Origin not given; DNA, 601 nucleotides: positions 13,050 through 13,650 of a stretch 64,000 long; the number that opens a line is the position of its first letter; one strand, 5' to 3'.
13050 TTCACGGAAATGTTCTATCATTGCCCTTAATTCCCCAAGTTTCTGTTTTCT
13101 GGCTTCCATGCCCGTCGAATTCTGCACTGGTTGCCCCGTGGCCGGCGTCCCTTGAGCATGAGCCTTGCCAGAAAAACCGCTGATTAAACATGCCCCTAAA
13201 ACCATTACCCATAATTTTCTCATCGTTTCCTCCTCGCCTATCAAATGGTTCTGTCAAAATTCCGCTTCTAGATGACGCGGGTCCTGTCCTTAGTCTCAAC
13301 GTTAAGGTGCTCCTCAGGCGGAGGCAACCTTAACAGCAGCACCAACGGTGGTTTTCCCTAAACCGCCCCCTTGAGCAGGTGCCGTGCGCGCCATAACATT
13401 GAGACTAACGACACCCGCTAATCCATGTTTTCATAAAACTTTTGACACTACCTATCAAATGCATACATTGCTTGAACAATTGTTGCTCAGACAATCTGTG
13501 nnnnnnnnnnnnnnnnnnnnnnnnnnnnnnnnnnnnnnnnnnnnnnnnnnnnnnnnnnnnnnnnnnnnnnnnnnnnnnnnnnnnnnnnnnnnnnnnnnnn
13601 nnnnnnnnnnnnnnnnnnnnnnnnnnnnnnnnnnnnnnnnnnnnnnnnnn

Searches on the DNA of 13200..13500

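Call 82: search_rna_families(source=window, start=13200, end=13500, threshold=evalue, max_evalue=10)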
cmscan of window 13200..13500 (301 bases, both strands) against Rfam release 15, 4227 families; matches with E-value up to 10: 3.
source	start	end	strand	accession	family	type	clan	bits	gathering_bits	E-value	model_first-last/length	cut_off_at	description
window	13322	13382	+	RF01716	PhotoRC-I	Cis-reg;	-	15.5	45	0.11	1-44/44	no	PhotoRC-I RNA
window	13264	13360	-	RF02512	PYLIS_5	Cis-reg;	-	14.8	60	6.9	1-100/100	no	Pyrrolysine insertion sequence transposase 1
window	13240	13262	-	RF00240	RNA-OUT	Gene; antisense;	-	13.7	41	8.5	26-48/70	no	RNA-OUT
